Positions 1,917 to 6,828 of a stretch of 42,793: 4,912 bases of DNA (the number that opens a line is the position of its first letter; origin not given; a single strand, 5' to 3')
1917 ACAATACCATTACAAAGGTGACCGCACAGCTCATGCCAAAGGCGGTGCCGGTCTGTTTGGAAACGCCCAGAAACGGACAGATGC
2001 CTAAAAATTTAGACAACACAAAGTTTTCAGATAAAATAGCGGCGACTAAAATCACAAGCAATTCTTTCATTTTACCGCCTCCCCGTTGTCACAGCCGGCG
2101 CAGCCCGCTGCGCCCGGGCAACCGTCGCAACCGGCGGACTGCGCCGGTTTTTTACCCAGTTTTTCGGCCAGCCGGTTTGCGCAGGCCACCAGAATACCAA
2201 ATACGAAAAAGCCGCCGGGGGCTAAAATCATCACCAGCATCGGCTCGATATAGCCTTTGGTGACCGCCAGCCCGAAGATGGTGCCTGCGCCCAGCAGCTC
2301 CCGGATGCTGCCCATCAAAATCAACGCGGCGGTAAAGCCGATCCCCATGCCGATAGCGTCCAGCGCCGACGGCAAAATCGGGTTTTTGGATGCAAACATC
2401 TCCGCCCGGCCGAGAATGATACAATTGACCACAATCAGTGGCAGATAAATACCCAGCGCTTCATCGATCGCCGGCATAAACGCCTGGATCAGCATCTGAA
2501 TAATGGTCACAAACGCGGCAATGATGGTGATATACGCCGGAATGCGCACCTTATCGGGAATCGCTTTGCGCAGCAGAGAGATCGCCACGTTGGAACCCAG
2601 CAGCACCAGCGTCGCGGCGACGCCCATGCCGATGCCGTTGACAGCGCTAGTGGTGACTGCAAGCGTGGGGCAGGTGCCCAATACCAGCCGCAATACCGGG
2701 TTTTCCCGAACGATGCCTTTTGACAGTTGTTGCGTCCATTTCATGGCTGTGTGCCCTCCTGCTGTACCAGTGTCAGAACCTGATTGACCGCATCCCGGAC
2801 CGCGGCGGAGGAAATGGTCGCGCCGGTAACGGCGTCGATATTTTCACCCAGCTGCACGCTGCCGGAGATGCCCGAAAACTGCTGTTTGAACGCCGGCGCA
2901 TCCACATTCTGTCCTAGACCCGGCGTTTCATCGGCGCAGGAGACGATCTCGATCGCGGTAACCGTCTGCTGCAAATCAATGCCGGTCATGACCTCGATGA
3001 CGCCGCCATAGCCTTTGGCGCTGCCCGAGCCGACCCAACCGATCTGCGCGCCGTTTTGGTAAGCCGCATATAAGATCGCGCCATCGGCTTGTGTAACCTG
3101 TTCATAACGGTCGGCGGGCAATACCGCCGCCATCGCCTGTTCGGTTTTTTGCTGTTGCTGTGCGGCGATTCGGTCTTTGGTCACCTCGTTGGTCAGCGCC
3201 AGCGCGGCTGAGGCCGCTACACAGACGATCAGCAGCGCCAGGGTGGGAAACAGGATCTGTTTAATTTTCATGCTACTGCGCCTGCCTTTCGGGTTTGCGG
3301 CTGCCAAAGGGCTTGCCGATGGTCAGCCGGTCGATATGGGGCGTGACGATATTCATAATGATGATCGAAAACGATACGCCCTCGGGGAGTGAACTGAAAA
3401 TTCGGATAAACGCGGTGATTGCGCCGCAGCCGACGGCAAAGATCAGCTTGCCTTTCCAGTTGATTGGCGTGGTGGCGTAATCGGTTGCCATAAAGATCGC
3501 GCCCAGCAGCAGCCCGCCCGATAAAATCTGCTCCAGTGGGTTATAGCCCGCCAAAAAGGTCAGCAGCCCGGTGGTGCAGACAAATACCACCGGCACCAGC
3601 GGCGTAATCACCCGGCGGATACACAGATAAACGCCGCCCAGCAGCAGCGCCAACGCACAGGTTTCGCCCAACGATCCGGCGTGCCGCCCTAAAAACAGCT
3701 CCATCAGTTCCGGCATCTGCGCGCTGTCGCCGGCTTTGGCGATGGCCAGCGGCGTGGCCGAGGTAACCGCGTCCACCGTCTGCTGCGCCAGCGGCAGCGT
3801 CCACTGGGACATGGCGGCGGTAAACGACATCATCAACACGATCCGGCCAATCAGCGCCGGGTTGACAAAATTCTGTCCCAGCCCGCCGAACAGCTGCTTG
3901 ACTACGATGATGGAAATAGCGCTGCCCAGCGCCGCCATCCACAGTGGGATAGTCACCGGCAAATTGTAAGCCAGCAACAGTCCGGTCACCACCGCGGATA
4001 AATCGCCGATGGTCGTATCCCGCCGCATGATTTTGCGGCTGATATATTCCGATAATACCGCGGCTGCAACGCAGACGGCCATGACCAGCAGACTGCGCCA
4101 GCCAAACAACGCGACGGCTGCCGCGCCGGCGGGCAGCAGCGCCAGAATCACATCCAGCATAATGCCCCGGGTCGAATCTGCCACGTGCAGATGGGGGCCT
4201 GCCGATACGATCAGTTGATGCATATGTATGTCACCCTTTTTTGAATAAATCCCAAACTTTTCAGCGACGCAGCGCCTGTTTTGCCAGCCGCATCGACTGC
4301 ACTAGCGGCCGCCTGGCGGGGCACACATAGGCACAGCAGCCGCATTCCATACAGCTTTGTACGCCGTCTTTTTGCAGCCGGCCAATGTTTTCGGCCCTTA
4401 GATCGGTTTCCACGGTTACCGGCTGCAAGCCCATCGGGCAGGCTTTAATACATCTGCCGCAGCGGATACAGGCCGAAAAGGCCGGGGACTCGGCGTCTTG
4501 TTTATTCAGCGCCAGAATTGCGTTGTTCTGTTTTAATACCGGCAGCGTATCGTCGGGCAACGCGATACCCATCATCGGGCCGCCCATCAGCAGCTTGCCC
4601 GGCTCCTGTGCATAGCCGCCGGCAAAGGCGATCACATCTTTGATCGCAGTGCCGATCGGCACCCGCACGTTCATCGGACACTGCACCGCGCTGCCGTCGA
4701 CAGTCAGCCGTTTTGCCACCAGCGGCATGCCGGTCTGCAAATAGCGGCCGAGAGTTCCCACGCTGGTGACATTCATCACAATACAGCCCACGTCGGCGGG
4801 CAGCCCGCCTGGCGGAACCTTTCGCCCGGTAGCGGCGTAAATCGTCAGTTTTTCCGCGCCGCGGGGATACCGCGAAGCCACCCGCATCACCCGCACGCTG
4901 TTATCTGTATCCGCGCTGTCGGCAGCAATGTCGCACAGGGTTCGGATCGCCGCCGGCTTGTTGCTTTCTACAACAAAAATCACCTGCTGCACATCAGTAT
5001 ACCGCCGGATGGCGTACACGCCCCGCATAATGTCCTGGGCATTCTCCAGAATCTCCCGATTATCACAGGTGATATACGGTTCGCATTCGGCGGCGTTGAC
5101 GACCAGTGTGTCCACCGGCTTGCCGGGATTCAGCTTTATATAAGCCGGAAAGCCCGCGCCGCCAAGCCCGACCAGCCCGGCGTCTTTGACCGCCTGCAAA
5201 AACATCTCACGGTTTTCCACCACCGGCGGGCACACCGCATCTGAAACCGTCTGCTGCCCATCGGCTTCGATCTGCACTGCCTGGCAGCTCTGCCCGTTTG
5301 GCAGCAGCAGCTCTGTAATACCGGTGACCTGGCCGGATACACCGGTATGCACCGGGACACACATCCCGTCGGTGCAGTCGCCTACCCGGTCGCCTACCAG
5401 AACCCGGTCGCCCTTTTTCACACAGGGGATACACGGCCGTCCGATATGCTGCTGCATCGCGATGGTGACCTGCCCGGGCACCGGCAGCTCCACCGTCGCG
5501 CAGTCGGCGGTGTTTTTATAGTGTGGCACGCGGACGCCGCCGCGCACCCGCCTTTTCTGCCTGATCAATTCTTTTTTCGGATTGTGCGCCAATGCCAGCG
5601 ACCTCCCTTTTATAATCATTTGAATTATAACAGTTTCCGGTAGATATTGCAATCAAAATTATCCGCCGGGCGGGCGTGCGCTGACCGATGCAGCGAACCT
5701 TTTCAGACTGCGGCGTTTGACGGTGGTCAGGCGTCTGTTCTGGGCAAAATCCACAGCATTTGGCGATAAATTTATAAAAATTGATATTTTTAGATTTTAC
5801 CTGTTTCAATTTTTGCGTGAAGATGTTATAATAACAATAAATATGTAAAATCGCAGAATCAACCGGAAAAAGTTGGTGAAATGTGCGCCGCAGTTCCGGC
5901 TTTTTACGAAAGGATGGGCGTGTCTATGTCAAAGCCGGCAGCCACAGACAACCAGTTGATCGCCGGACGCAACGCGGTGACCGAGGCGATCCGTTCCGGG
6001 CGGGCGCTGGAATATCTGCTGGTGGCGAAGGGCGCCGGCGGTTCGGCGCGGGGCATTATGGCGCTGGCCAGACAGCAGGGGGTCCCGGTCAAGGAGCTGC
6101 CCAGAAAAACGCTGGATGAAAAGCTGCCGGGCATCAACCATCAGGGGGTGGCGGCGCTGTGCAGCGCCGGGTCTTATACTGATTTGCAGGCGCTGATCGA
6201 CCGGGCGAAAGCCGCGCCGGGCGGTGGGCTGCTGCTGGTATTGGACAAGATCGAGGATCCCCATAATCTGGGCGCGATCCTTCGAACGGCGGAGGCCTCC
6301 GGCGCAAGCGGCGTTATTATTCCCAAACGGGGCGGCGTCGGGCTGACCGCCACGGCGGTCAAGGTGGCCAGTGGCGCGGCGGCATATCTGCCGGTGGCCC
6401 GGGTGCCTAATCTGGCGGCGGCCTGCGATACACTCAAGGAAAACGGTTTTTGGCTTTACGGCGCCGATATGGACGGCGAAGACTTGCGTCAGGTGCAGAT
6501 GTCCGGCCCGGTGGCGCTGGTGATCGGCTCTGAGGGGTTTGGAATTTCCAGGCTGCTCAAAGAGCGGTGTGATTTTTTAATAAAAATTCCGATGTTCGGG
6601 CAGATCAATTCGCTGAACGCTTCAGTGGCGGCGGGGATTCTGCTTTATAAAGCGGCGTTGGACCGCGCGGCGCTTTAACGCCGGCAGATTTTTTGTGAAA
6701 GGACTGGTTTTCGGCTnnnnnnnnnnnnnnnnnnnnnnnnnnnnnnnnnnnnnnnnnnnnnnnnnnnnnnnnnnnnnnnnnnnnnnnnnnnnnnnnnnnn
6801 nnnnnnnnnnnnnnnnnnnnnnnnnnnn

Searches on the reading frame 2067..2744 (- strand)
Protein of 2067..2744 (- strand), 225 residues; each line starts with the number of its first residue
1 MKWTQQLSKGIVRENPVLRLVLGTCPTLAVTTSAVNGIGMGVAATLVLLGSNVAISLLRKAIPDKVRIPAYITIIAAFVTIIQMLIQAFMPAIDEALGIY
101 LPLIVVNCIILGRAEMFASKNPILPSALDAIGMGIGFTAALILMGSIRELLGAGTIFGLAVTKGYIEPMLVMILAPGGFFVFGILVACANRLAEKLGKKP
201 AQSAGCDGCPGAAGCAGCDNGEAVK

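Call 8: search_protein_families(library=pfam, proteins=[window:2067-2744:-], max_evalue=0.01)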
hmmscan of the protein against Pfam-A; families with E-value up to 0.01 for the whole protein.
window:2067-2744:- (225 aa): 1 family
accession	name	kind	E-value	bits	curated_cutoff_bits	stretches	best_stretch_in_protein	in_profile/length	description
PF02508.19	Rnf-Nqr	-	1.7e-67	227.3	23.8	1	5-185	3-173/174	Rnf-Nqr subunit, membrane protein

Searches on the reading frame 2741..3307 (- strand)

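Call 8: search_protein_families(library=pfam, proteins=[window:2741-3307:-], max_evalue=0.01)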
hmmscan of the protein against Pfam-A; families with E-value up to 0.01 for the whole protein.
window:2741-3307:- (188 aa): 1 family
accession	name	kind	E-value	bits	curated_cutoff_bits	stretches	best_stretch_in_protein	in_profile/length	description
PF04205.19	FMN_bind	-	9.2e-18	65.1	22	1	99-178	1-76/77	FMN-binding domain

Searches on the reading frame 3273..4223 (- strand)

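Call 8: search_protein_families(library=pfam, proteins=[window:3273-4223:-], max_evalue=0.01)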
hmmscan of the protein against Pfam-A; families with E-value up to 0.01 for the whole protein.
window:3273-4223:- (316 aa): 1 family
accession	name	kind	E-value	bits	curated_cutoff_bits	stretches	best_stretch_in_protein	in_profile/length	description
PF03116.20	NQR2_RnfD_RnfE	-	1.9e-108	362.8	27.7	1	6-307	2-296/296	NQR2, RnfD, RnfE family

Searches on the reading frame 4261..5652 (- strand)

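Call 8: search_protein_families(library=pfam, proteins=[window:4261-5652:-], max_evalue=0.01)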
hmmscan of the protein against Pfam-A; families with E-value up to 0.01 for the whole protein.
window:4261-5652:- (463 aa): 16 families
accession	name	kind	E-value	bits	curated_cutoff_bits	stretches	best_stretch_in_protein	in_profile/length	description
PF01512.22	Complex1_51K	-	1.9e-44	151.6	31.2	1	155-298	1-145/150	Nuo51 FMN-binding domain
PF13375.12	RnfC_N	-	1.8e-25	89.3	25.6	1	36-133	3-101/101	RnfC Barrel sandwich hybrid domain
PF10531.15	SLBB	-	7e-11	42.2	27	1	317-364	3-55/55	SLBB domain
PF13237.11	Fer4_10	-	9.8e-09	35.5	25.5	1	393-445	7-53/53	4Fe-4S dicluster domain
PF13183.11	Fer4_8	-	1.1e-07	32.7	27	1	393-446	3-66/68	4Fe-4S dicluster domain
PF12838.12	Fer4_7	-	1.3e-07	32.4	27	1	395-446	2-50/52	4Fe-4S dicluster domain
PF13534.11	Fer4_17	-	5e-07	30.6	22.2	1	384-410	35-61/61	4Fe-4S dicluster domain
PF13187.11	Fer4_9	-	2.4e-05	24.7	27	1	394-446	1-49/52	4Fe-4S dicluster domain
PF14697.11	Fer4_21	-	4.6e-05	23.9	35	1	394-446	7-53/59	4Fe-4S dicluster domain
PF00037.32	Fer4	-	0.00023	21.3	21.1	1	393-408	6-21/24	4Fe-4S binding domain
PF25160.1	LdpA_Fe-S-bd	-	0.00028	21.1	27.6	0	393-409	26-42/49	LdpA Fe-S cluster-binding domain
PF12800.12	Fer4_4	-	0.00032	21.3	24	1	393-408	2-17/17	4Fe-4S binding domain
PF12837.12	Fer4_6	-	0.00041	20.6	25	1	394-408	8-22/24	4Fe-4S binding domain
PF12797.12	Fer4_2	-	0.0012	19.1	24.5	1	393-406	8-21/22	4Fe-4S binding domain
PF17179.9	Fer4_22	-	0.0065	17.7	27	0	391-408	77-94/95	4Fe-4S dicluster domain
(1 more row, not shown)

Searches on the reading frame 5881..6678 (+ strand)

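Call 8: search_protein_families(library=pfam, proteins=[window:5881-6678:+], max_evalue=0.01)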
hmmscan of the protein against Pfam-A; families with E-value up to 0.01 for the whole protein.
window:5881-6678:+ (265 aa): 2 families
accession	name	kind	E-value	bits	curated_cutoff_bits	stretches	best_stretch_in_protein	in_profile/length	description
PF00588.24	SpoU_methylase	-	1.2e-43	149.1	29.7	1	117-256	2-142/142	SpoU rRNA Methylase family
PF08032.17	SpoU_sub_bind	-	3.3e-15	56.6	22.8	1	26-99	1-75/76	RNA 2'-O ribose methyltransferase substrate binding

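Call 40: search_protein_families(library=ncbifam, proteins=[window:5881-6678:+], max_evalue=0.01)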
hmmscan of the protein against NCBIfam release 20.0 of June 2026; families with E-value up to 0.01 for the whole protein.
window:5881-6678:+ (265 aa): 11 families
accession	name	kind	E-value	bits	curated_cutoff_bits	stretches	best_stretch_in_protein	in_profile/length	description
TIGR00186.1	rRNA_methyl_3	equivalog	4.4e-70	235.9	160.15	1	25-258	3-236/240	23S rRNA (guanosine(2251)-2'-O)-methyltransferase RlmB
NF008386.0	PRK11181.1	equivalog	4.3e-55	186.6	366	1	56-262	36-242/244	23S rRNA (guanosine(2251)-2'-O)-methyltransferase RlmB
NF008117.0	PRK10864.1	equivalog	2.2e-20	73.2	267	1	86-255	169-335/344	tRNA/rRNA methyltransferase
NF008295.0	PRK11081.1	equivalog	3.1e-19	69.4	227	1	117-263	20-166/230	tRNA (guanosine(18)-2'-O)-methyltransferase TrmH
NF000477.1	NshR_TsnR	equivalog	2.9e-15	56.4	425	1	24-258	31-260/266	NshR/TsnR family 23S rRNA methyltransferase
NF000035.1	nosihep_NshR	exception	2.1e-14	53.7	500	1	5-258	12-260/274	NshR family nosiheptide/thiostrepton resistance 23S rRNA methyltransferase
TIGR00185.1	tRNA_yibK_trmL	equivalog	2.1e-06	27.7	190.6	1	119-259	4-145/154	tRNA (uridine(34)/cytosine(34)/5-carboxymethylaminomethyluridine(34)-2'-O)-methyltransferase TrmL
TIGR00050.1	rRNA_methyl_1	subfamily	6.8e-06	26.1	167.15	1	205-257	100-152/233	TrmJ/YjtD family RNA methyltransferase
NF041077.1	tRNAmeth_TrmJ_Sulfolob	equivalog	1.7e-05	24.5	350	1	198-258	91-151/229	tRNA (cytidine-2'-O-)-methyltransferase TrmJ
NF007752.0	PRK10433.1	equivalog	0.0025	17.3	212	1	210-257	107-154/228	tRNA/rRNA methyltransferase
NF011694.0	PRK15114.1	equivalog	0.0031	17.1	280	1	208-258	106-156/246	tRNA (cytosine(32)/uridine(32)-2'-O)-methyltransferase TrmJ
